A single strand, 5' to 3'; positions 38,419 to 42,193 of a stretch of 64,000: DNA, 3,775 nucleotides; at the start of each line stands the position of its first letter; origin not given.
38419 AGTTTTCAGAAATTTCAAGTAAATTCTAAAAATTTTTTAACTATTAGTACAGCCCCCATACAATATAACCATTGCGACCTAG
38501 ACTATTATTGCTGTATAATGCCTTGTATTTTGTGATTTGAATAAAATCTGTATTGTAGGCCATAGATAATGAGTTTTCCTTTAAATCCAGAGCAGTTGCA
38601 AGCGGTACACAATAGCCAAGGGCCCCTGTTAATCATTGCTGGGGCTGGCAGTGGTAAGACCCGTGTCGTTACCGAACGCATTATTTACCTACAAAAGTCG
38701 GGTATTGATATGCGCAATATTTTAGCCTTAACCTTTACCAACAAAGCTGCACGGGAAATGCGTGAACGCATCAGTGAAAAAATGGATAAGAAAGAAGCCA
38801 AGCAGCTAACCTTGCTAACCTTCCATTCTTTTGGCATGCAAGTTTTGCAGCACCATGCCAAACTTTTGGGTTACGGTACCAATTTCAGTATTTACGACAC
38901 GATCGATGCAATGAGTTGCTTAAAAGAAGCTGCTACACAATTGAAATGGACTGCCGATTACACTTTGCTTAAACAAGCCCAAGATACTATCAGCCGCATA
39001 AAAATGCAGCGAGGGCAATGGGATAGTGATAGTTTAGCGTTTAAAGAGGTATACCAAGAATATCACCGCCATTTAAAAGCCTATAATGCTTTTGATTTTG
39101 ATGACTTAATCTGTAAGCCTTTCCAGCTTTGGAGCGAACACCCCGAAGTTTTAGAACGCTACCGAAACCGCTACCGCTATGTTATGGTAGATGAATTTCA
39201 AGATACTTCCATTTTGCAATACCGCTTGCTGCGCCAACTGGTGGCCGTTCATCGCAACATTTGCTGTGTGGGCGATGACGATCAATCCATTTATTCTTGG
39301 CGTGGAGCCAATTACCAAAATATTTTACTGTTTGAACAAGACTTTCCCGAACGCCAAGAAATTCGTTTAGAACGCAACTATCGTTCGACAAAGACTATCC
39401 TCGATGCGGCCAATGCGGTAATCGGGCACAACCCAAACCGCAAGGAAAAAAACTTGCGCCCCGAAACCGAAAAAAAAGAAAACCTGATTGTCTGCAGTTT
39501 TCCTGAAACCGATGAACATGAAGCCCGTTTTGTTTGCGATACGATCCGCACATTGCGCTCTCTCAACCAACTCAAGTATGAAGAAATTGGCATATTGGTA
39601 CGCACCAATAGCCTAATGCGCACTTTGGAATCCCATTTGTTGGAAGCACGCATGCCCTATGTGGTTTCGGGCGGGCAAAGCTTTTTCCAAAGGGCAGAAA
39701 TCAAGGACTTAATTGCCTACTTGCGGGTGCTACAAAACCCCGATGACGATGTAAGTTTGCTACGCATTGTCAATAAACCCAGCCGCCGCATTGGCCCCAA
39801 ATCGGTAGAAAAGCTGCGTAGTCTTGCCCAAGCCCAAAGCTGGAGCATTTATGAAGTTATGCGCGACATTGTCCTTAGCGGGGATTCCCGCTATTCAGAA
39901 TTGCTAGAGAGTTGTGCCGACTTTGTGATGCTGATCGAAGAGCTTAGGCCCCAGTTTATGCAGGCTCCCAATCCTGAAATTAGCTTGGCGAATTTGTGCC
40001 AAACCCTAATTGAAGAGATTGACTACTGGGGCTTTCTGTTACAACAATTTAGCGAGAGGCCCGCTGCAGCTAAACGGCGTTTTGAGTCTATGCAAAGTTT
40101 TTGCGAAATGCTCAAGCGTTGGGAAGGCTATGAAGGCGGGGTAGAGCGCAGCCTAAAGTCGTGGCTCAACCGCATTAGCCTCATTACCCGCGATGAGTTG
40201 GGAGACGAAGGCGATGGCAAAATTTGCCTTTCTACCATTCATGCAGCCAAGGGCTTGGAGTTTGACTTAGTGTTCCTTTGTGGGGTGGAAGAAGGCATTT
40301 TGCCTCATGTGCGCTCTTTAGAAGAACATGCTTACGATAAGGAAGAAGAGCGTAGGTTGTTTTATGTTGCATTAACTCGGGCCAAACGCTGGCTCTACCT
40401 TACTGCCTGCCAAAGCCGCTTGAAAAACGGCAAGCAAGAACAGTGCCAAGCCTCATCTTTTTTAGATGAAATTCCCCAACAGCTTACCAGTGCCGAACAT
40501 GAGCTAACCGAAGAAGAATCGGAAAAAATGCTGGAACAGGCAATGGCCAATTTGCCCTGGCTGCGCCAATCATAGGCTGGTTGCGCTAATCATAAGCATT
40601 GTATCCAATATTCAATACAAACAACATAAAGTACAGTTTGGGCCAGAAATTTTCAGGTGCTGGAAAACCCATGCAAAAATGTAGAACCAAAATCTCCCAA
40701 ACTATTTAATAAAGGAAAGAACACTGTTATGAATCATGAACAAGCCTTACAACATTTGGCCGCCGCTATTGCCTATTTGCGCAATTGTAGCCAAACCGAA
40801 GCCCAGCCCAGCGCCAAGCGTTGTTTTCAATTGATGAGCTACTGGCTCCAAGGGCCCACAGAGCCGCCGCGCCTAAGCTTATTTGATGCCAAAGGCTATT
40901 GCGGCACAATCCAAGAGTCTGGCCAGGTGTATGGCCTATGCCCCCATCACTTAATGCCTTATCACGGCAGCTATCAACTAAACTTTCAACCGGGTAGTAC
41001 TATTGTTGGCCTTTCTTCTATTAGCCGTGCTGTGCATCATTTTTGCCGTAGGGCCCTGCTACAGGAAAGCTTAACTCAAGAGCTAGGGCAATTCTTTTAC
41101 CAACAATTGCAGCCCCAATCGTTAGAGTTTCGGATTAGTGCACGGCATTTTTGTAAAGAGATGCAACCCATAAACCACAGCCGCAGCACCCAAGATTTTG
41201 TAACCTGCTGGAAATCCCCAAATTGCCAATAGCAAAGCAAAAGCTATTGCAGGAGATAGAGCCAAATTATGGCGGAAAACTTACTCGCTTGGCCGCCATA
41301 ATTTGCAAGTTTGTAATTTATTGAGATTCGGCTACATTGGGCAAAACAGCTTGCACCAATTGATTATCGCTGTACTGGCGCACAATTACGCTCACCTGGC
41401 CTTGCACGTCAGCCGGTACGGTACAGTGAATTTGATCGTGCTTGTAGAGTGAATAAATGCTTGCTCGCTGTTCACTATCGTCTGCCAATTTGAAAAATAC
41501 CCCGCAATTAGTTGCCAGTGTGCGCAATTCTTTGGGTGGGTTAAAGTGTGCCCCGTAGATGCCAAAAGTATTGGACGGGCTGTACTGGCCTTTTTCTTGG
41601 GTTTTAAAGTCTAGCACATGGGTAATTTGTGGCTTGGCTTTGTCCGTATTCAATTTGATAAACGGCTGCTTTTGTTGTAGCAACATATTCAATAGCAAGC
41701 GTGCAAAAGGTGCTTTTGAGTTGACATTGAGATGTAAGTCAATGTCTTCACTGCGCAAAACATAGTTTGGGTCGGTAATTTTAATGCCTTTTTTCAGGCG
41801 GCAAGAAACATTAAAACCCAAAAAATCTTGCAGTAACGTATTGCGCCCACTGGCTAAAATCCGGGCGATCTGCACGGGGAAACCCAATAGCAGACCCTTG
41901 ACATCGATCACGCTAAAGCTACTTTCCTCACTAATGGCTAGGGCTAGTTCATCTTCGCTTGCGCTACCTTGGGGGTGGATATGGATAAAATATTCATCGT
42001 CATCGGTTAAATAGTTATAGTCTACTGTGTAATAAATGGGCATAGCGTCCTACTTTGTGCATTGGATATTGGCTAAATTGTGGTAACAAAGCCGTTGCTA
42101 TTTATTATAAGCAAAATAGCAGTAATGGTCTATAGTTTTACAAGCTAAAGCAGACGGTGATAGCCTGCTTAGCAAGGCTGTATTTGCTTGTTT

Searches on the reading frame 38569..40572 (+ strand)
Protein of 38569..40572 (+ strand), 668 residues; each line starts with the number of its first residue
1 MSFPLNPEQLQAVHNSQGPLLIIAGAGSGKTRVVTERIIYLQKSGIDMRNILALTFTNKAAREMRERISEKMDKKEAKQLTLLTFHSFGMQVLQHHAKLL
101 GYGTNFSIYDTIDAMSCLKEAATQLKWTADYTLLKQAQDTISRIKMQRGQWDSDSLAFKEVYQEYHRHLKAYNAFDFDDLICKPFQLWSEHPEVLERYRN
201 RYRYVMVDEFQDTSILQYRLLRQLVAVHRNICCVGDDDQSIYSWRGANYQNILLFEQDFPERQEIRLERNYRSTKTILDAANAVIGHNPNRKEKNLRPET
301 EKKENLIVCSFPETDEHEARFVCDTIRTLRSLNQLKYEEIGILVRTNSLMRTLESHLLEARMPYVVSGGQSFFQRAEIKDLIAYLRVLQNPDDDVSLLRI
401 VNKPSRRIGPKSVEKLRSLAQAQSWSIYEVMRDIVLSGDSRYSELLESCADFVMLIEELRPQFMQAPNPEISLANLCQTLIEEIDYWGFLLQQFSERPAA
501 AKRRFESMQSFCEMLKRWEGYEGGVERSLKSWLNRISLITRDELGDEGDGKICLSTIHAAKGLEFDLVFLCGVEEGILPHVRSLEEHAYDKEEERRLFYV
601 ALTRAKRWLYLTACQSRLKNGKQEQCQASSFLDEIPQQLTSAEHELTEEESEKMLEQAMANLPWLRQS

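Call 37: search_protein_families(library=pfam, proteins=[window:38569-40572:+], max_evalue=0.001)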
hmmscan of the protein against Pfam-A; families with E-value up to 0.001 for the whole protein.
window:38569-40572:+ (668 aa): 8 families
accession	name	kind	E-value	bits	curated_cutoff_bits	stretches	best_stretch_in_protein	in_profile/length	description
PF00580.27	UvrD-helicase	-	3e-87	293.2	23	1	5-260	1-271/271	UvrD/REP helicase N-terminal domain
PF13361.12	UvrD_C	-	1.1e-76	259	25.6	1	265-615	1-349/350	UvrD-like helicase C-terminal domain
PF13245.12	AAA_19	-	3.3e-24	86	25.1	1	10-243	2-132/134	AAA domain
PF13538.12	UvrD_C_2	-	4.2e-13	49.4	27.4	1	552-612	2-52/52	UvrD-like helicase C-terminal domain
PF13604.12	AAA_30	-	1.2e-07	32.2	27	1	5-69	2-67/191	AAA domain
PF01443.25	Viral_helicase1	-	5.6e-05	23.5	21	0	552-610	177-225/228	Viral superfamily 1 RNA helicase core domain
PF13087.12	AAA_12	-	6.6e-05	23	27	0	549-612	138-191/195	AAA domain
PF13086.12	AAA_11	-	0.00015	22.1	27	1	5-79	2-86/257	AAA domain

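Call 44: find_encoding_contigs(protein=window:38569-40572:+, flank=2000, max_places=3)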
Protein window:38569-40572:+ (668 aa): no gene with exactly this product is on record in the collection.

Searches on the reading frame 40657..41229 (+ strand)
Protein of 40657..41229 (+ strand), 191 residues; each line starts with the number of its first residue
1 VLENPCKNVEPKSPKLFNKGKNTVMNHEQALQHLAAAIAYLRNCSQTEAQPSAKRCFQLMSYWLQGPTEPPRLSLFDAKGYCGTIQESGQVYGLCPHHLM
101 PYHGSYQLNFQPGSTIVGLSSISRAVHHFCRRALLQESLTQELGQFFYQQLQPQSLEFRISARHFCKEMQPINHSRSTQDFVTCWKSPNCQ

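Call 73: search_protein_families(library=pfam, proteins=[window:40657-41229:+], max_evalue=0.001)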
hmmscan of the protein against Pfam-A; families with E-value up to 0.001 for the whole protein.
window:40657-41229:+ (191 aa): 1 family
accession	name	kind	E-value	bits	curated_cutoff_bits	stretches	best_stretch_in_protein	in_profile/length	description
PF01227.27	GTP_cyclohydroI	-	1.3e-22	80.6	27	1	50-177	22-153/179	GTP cyclohydrolase I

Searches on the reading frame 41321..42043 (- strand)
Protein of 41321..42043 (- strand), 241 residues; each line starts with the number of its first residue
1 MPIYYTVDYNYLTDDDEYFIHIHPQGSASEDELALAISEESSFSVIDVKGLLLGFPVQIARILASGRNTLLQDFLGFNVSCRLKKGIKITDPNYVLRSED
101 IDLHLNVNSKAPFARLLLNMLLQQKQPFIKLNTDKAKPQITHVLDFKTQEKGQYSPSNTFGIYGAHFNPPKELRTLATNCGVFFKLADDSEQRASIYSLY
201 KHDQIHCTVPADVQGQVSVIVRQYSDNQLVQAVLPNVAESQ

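Call 73: search_protein_families(library=pfam, proteins=[window:41321-42043:-], max_evalue=0.001)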
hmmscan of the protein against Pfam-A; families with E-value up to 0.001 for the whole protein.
window:41321-42043:- (241 aa): 1 family
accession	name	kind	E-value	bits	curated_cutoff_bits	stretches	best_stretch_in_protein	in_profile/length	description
PF18291.6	HU-HIG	-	5e-05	23.8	26.2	1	1-85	1-89/125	HU domain fused to wHTH, Ig, or Glycine-rich motif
